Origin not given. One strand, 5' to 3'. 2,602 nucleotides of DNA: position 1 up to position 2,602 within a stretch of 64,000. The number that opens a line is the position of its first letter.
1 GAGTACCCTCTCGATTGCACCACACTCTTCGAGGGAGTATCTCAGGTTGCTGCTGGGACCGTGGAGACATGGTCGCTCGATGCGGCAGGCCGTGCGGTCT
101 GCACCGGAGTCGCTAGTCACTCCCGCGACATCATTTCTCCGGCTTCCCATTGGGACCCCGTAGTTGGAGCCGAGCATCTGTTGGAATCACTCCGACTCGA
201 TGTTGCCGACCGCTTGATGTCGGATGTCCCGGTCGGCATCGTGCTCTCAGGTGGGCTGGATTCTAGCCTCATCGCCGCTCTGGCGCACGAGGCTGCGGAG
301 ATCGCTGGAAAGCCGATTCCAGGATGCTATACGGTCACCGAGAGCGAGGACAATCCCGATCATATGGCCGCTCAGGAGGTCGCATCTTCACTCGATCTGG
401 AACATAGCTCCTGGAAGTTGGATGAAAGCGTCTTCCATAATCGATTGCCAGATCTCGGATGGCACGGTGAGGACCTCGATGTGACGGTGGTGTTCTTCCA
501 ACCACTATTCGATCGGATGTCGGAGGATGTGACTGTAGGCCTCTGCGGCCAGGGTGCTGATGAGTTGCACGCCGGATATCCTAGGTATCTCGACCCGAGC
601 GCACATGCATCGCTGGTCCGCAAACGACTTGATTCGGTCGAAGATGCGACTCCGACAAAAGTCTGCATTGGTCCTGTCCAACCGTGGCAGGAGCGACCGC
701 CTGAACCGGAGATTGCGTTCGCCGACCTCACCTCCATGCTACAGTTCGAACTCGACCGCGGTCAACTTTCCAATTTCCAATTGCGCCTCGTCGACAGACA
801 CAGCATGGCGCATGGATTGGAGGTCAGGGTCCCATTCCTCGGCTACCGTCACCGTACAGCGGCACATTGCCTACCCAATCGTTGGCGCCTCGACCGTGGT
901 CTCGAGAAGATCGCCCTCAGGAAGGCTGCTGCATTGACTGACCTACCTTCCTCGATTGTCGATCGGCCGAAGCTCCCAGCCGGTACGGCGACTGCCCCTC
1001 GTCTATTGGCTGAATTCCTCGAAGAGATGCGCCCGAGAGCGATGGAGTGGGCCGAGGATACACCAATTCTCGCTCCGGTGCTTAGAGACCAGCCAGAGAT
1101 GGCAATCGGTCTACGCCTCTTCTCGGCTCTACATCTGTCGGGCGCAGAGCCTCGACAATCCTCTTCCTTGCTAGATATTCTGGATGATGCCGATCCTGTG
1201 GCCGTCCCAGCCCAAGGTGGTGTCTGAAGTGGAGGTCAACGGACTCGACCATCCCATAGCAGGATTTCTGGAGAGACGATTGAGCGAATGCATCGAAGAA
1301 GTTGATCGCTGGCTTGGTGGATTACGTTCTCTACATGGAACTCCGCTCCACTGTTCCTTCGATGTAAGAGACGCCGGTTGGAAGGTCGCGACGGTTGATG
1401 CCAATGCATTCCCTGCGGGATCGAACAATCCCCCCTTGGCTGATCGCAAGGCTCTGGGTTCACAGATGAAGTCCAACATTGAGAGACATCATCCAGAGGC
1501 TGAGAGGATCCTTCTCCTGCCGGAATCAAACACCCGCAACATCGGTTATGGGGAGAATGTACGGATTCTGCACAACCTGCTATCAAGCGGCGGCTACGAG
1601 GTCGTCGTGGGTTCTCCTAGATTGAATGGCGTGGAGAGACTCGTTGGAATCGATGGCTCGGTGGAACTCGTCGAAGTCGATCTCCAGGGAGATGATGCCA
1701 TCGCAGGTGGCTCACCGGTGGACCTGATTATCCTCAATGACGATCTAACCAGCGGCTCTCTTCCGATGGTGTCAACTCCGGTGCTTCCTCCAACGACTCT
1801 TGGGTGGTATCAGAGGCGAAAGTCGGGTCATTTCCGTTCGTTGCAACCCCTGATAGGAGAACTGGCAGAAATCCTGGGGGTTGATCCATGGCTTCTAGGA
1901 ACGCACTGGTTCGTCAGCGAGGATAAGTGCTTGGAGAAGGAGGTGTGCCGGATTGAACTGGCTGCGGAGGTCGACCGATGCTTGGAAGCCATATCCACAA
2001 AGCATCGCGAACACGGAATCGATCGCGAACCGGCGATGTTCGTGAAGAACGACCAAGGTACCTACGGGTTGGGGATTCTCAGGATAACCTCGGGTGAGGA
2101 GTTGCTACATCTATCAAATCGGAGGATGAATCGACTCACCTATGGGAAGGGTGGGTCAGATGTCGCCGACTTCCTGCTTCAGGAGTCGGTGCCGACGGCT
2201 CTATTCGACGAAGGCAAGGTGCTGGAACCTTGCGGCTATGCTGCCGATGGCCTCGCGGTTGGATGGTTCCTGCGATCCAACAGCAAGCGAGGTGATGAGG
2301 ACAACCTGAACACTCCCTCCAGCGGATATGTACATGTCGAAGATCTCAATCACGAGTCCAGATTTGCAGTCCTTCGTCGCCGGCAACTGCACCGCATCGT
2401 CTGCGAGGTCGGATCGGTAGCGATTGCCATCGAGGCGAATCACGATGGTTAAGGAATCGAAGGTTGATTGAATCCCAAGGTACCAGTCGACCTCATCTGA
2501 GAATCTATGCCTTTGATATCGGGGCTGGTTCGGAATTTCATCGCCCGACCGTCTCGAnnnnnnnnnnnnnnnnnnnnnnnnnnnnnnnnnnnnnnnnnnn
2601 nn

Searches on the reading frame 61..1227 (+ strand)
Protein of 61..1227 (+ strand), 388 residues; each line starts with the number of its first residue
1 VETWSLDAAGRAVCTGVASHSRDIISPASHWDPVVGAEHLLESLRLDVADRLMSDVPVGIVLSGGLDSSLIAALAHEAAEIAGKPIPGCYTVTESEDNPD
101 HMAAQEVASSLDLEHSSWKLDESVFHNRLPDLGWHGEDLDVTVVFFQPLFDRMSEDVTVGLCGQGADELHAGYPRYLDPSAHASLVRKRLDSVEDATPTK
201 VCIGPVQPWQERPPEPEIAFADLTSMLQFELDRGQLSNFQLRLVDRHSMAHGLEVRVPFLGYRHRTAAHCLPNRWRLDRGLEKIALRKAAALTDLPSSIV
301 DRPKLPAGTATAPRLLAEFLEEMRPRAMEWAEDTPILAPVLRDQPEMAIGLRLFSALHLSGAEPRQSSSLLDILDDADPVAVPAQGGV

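Call 82: search_protein_families(library=pfam, proteins=[window:61-1227:+], max_evalue=0.00001)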
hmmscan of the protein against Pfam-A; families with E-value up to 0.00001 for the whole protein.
window:61-1227:+ (388 aa): 1 family
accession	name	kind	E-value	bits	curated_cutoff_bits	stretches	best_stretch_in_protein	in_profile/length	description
PF00733.27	Asn_synthase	-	3.2e-45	155.8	21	1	40-319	2-299/354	Asparagine synthase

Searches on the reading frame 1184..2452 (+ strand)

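Call 82: search_protein_families(library=pfam, proteins=[window:1184-2452:+], max_evalue=0.00001)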
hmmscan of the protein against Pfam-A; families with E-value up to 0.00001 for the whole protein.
window:1184-2452:+ (422 aa): 1 family
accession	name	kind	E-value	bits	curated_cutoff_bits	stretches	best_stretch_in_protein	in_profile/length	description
PF08886.16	GshA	-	4.1e-82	276.3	25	1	30-416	1-400/402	Glutamate-cysteine ligase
